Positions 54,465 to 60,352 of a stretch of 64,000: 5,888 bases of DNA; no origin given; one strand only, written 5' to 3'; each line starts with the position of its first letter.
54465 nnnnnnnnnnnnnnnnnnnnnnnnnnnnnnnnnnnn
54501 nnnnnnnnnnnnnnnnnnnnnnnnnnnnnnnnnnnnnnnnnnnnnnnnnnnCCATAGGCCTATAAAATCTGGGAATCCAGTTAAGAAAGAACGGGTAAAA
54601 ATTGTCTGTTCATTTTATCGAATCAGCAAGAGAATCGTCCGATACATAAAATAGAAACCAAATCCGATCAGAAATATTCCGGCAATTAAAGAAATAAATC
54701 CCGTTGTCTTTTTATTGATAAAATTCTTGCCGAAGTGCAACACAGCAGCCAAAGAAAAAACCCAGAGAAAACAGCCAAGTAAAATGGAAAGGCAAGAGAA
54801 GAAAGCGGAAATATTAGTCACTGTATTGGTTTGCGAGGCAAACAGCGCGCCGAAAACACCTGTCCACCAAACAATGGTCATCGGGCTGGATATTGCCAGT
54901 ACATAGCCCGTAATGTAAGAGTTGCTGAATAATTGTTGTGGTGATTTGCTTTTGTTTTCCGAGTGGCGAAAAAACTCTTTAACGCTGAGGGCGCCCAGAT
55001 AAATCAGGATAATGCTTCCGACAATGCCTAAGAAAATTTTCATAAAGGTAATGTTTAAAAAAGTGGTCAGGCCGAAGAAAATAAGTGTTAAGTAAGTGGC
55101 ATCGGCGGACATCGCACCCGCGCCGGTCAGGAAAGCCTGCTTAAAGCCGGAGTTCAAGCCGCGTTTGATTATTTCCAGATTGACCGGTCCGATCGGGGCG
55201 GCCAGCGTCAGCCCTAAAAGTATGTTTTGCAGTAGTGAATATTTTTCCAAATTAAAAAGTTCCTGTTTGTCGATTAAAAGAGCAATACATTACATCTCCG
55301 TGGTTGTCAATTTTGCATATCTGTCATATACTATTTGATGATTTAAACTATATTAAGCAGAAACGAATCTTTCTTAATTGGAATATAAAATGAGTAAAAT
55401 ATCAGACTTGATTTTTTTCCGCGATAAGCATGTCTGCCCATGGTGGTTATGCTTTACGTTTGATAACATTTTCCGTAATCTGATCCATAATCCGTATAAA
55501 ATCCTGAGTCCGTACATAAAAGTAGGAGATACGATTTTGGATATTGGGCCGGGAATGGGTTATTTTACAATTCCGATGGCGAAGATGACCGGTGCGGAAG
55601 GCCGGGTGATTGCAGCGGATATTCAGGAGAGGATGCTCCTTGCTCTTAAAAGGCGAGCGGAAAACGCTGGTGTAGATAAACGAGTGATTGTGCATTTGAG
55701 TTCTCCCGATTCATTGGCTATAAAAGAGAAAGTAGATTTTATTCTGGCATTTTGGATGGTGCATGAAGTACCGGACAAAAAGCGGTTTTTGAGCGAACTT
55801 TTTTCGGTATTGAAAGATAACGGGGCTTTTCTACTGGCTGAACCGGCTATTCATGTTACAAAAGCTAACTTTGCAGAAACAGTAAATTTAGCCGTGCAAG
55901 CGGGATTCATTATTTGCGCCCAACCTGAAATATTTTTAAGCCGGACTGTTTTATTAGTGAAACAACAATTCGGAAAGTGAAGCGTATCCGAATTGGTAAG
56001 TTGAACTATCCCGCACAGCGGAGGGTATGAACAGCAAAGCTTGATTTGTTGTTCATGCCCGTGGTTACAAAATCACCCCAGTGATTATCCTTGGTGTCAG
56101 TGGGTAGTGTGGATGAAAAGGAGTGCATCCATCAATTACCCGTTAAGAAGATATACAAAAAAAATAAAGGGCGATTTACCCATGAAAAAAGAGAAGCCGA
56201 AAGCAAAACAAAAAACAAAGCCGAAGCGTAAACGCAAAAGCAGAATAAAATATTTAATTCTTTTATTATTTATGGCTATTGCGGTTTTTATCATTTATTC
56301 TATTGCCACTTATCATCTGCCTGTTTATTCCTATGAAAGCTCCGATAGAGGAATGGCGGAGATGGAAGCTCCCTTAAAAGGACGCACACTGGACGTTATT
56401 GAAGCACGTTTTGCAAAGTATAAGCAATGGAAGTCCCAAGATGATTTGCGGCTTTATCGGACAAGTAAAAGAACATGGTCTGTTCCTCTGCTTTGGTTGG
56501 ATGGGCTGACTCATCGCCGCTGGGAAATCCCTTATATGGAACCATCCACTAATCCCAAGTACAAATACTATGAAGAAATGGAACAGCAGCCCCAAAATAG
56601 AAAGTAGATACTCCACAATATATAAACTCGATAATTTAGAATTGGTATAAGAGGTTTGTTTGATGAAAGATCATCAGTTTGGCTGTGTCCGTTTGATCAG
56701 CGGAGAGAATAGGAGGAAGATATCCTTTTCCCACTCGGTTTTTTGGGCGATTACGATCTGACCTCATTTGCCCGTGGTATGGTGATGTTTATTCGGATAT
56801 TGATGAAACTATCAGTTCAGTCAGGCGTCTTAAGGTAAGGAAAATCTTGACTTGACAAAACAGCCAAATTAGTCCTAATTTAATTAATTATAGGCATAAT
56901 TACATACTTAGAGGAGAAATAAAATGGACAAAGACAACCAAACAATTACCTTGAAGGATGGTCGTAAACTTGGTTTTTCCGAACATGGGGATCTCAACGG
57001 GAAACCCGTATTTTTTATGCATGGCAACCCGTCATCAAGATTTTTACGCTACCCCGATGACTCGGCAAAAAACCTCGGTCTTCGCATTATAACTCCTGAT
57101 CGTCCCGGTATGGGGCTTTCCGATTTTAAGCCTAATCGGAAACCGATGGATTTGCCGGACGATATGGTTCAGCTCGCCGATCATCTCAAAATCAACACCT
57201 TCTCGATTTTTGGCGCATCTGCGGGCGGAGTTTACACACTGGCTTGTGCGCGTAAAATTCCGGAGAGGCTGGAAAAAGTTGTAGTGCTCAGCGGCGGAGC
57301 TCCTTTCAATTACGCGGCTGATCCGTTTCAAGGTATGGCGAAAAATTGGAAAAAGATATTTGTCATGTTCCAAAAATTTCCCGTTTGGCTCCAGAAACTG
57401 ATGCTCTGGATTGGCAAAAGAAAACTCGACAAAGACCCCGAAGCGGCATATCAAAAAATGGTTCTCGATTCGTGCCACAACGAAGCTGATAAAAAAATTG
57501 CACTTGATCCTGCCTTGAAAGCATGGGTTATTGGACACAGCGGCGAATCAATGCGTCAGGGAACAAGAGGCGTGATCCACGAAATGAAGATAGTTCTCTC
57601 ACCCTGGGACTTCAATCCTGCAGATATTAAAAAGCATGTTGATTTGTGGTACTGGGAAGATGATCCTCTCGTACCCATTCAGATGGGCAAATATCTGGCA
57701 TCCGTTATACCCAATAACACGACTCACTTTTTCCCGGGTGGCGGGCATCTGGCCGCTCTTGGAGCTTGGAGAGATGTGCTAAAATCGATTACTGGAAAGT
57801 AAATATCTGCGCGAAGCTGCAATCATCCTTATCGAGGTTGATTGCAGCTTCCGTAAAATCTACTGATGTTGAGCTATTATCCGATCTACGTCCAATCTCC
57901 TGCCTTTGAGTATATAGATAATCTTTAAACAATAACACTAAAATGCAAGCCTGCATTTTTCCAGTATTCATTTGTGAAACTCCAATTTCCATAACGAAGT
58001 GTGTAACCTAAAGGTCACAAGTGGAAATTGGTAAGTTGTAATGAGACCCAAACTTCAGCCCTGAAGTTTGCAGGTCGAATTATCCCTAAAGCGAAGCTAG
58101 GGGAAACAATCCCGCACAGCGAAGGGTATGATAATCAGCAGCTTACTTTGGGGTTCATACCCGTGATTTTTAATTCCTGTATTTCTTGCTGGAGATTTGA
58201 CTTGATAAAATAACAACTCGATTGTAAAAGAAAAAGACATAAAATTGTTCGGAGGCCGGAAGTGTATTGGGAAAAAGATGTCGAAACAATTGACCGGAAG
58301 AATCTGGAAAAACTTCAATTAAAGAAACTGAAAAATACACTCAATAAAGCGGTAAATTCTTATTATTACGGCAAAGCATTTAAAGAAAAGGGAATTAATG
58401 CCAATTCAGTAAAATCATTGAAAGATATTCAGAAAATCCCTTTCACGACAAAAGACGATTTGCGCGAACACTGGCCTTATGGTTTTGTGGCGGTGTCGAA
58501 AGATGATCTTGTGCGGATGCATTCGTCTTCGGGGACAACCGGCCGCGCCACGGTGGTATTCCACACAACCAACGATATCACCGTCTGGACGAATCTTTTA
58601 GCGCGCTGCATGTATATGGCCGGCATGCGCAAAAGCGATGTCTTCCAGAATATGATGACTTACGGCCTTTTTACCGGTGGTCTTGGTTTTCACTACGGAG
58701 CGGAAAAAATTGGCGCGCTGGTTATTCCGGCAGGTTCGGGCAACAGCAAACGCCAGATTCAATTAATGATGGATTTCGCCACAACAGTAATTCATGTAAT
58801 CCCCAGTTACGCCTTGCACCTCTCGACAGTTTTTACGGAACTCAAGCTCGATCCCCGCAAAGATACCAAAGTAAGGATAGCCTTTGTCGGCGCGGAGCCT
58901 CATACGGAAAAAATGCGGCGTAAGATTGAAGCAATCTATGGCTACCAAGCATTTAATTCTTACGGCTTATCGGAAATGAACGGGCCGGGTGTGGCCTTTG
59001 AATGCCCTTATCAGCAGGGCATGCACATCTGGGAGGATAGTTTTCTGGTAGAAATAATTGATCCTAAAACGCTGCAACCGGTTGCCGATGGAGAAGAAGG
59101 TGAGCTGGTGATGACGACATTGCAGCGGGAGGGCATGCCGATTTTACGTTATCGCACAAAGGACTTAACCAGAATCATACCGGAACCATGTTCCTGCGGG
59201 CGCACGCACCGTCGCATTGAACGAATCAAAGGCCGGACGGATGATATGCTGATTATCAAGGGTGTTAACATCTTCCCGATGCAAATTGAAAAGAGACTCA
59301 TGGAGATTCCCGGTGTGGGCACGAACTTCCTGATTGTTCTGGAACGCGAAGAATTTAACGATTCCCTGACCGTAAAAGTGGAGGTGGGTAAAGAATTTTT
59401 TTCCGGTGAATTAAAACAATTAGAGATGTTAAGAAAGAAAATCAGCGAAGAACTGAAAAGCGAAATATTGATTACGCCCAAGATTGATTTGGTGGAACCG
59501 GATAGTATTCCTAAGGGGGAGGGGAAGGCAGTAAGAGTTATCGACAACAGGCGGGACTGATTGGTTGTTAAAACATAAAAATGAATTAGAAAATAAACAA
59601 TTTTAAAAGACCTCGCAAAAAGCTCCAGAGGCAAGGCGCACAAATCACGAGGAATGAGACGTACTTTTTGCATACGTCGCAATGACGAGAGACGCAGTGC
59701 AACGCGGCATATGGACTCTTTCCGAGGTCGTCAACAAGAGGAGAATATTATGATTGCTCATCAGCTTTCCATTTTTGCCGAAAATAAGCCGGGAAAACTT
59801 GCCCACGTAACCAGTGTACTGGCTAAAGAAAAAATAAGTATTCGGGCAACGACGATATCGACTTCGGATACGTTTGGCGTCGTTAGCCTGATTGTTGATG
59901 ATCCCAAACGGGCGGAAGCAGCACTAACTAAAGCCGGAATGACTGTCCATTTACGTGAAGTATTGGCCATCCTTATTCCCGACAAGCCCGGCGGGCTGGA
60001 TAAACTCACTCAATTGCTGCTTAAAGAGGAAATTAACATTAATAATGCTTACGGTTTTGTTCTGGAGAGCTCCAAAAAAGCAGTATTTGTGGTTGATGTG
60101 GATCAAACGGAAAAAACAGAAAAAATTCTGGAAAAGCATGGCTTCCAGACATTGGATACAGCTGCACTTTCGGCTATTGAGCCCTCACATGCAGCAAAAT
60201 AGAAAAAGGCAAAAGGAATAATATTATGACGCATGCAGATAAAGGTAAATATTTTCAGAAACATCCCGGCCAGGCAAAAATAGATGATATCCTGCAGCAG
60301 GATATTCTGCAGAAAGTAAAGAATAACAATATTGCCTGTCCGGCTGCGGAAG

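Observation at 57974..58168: Previously unrecognised (to me) modular multi-hairpin interspersed element, six loci in 64 kb, with compensatory stem changes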

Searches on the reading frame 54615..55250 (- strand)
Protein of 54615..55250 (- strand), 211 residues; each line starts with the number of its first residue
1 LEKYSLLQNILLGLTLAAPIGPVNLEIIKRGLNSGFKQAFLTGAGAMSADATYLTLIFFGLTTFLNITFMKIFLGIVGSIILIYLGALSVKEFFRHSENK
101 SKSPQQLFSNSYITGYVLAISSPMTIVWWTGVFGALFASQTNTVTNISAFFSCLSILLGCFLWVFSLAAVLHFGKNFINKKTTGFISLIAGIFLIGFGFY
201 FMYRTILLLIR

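Call 81: search_protein_families(library=pfam, max_evalue=0.00001, proteins=[window:54615-55250:-])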
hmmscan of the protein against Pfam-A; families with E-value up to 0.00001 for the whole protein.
window:54615-55250:- (211 aa): 1 family
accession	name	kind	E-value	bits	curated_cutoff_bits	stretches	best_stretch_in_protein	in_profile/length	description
PF01810.24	LysE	-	1.1e-33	116.8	25.6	1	15-204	2-192/193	LysE type translocator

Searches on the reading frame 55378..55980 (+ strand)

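Call 18: search_protein_families(library=pfam, proteins=[window:55378-55980:+])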
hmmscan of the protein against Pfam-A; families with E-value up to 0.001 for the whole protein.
window:55378-55980:+ (200 aa): 13 families
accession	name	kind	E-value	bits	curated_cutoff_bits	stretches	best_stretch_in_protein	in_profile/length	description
PF13847.12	Methyltransf_31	-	5.5e-16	59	27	1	48-161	2-114/145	Methyltransferase domain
PF13649.12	Methyltransf_25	-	6e-15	56.2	27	1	53-149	1-97/97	Methyltransferase domain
PF08241.18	Methyltransf_11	-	1.3e-13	51.8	21.2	1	54-152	1-94/95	Methyltransferase domain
PF01209.24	Ubie_methyltran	-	1.1e-11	45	20.1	1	48-155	46-153/233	ubiE/COQ5 methyltransferase family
PF13489.12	Methyltransf_23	-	7.6e-11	42.4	27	1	43-160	16-123/164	Methyltransferase domain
PF08242.18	Methyltransf_12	-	9.9e-11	42.7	30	1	54-150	1-97/98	Methyltransferase domain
PF01135.25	PCMT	-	7.1e-07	29.6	20.3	1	47-107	71-130/210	Protein-L-isoaspartate(D-aspartate) O-methyltransferase (PCMT)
PF02353.26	CMAS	-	7.1e-06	26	27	1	47-156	60-167/273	Mycolic acid cyclopropane synthetase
PF02475.24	TRM5-TYW2_MTfase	-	1.5e-05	25.4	28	1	46-150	33-132/164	TRM5/TYW2 methyltransferase domain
PF06325.19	PrmA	-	1.6e-05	25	22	1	42-153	154-258/296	Ribosomal protein L11 methyltransferase (PrmA)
PF05175.20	MTS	-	0.0002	21.5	23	1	50-133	32-113/170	Methyltransferase small domain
PF12847.13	Methyltransf_18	-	0.00034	21.1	27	1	45-122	10-86/151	Methyltransferase domain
PF01728.25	FtsJ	-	0.00073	19.9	24.1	1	47-123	19-96/181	FtsJ-like methyltransferase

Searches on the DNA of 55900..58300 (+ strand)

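Call 25: search_rna_families(source=window, start=55900, end=58300, threshold=evalue, max_evalue=10)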
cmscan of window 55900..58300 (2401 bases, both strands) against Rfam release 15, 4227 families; matches with E-value up to 10: 3.
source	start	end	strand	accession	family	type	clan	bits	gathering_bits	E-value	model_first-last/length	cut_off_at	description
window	57810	57854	+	RF00131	mir-30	Gene; miRNA;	-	23.7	50.2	0.035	1-77/77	no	mir-30 microRNA precursor family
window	58036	58093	+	RF00592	SNORD78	Gene; snRNA; snoRNA; CD-box;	CL00051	19.4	38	3.1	1-65/65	no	Small nucleolar RNA SNORD78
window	56155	56328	+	RF01675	CrcZ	Gene; sRNA;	-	15.2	95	0.28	1-398/398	no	Pseudomonas sRNA CrcZ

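Call 68: search_dna_similar(query=window:57974-58168:+, collection=plasmids, mode=distant, max_rows=10)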
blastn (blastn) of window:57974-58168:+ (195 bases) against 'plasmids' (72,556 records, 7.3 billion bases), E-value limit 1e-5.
No match.

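Call 69: search_dna_similar(query=window:57974-58168:+, collection=phages, mode=distant, max_rows=10)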
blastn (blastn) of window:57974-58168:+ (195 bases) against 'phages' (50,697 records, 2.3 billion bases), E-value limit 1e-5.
No match.

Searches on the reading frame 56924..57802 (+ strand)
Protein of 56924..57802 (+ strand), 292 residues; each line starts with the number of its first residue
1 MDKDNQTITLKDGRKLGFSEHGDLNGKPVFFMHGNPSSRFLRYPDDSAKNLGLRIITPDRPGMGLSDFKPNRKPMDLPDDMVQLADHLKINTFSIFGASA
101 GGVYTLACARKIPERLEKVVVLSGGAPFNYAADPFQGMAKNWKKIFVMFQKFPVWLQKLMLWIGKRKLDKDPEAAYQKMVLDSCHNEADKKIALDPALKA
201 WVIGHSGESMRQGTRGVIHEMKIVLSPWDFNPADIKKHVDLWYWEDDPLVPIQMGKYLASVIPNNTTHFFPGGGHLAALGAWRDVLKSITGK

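Call 17: find_encoding_contigs(protein=window:56924-57802:+, flank=3000, max_places=8)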
Protein window:56924-57802:+ (292 aa): 15 contigs read that carry it; 7 places shown.
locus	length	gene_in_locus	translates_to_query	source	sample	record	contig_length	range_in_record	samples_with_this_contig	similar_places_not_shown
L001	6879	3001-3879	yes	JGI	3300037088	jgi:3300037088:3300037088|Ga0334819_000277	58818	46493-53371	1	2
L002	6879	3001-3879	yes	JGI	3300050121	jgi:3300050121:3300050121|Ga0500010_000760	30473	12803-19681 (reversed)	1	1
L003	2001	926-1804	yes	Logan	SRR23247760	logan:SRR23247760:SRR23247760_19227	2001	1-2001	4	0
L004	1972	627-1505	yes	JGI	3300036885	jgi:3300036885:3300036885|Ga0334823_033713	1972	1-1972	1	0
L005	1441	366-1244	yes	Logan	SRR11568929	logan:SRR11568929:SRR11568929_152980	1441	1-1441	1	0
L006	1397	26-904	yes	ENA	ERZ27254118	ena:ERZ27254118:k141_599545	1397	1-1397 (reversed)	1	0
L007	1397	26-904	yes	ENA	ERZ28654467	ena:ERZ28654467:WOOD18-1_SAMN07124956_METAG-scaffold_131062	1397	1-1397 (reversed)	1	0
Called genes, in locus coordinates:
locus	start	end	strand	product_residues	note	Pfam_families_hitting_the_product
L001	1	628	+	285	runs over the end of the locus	PF00970:FAD_binding_6 (weak), PF00175:NAD_binding_1, PF10418:DHODB_Fe-S_bind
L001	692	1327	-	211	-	PF01810:LysE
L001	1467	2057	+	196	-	PF01209:Ubie_methyltran, PF13489:Methyltransf_23, PF02475:TRM5-TYW2_MTfase (weak), PF01135:PCMT (weak), PF13847:Methyltransf_31, PF13649:Methyltransf_25, PF08241:Methyltransf_11, PF08242:Methyltransf_12, +2 more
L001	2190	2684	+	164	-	-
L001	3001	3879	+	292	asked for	PF00561:Abhydrolase_1, PF12697:Abhydrolase_6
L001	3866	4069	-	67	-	-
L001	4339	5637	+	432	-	PF00501:AMP-binding, PF14535:AMP-binding_C_2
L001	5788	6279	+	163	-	PF13291:ACT_4 (faint), PF19571:ACT_8, PF01842:ACT, PF22629:ACT_AHAS_ss (weak), PF01842:ACT (weak), PF22629:ACT_AHAS_ss (weak)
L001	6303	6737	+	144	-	-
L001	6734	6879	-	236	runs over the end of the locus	PF01048:PNP_UDP_1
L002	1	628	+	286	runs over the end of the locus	PF00970:FAD_binding_6 (weak), PF00175:NAD_binding_1, PF10418:DHODB_Fe-S_bind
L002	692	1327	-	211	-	PF01810:LysE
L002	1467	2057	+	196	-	PF01209:Ubie_methyltran, PF13489:Methyltransf_23, PF02475:TRM5-TYW2_MTfase (weak), PF01135:PCMT (weak), PF13847:Methyltransf_31, PF13649:Methyltransf_25, PF08241:Methyltransf_11, PF08242:Methyltransf_12, +2 more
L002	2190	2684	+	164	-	-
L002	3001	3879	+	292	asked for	PF00561:Abhydrolase_1, PF12697:Abhydrolase_6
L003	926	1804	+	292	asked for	PF00561:Abhydrolase_1, PF12697:Abhydrolase_6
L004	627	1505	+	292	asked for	PF00561:Abhydrolase_1, PF12697:Abhydrolase_6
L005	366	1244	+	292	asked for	PF00561:Abhydrolase_1, PF12697:Abhydrolase_6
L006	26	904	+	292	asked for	PF00561:Abhydrolase_1, PF12697:Abhydrolase_6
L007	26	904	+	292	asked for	PF00561:Abhydrolase_1, PF12697:Abhydrolase_6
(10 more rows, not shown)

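Call 18: search_protein_families(library=pfam, proteins=[window:56924-57802:+])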
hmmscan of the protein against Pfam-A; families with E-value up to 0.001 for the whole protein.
window:56924-57802:+ (292 aa): 2 families
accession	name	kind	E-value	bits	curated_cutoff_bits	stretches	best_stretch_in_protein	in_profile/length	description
PF00561.26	Abhydrolase_1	-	7.8e-16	58.9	25.8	1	27-142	1-113/245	alpha/beta hydrolase fold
PF12697.13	Abhydrolase_6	-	4e-12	47.7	26.3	1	29-279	1-208/217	Alpha/beta hydrolase family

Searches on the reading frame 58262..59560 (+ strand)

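Call 18: search_protein_families(library=pfam, proteins=[window:58262-59560:+])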
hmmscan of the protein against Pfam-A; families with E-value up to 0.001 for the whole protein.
window:58262-59560:+ (432 aa): 2 families
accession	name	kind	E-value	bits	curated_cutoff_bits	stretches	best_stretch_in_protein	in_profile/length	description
PF14535.12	AMP-binding_C_2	-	7.1e-30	103.6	25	1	334-430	1-96/96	AMP-binding enzyme C-terminal domain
PF00501.34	AMP-binding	-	8.7e-17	61.4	29.9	1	61-284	151-374/384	AMP-binding enzyme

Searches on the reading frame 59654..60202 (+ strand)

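Call 81: search_protein_families(library=pfam, max_evalue=0.00001, proteins=[window:59654-60202:+])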
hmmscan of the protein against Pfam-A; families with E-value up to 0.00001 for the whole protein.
window:59654-60202:+ (182 aa): 4 families
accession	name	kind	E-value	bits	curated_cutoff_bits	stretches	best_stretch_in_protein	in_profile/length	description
PF19571.5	ACT_8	-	2.6e-23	82.8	23.5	1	33-174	1-140/141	ACT domain pair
PF01842.31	ACT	-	1.3e-17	63.7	27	2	36-92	1-59/66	ACT domain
PF22629.2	ACT_AHAS_ss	-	1.1e-15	57.9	27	1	38-91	1-56/67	AHAS small subunit-like ACT domain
PF13291.12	ACT_4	-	1.9e-08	35.3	27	0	37-78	8-51/80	ACT domain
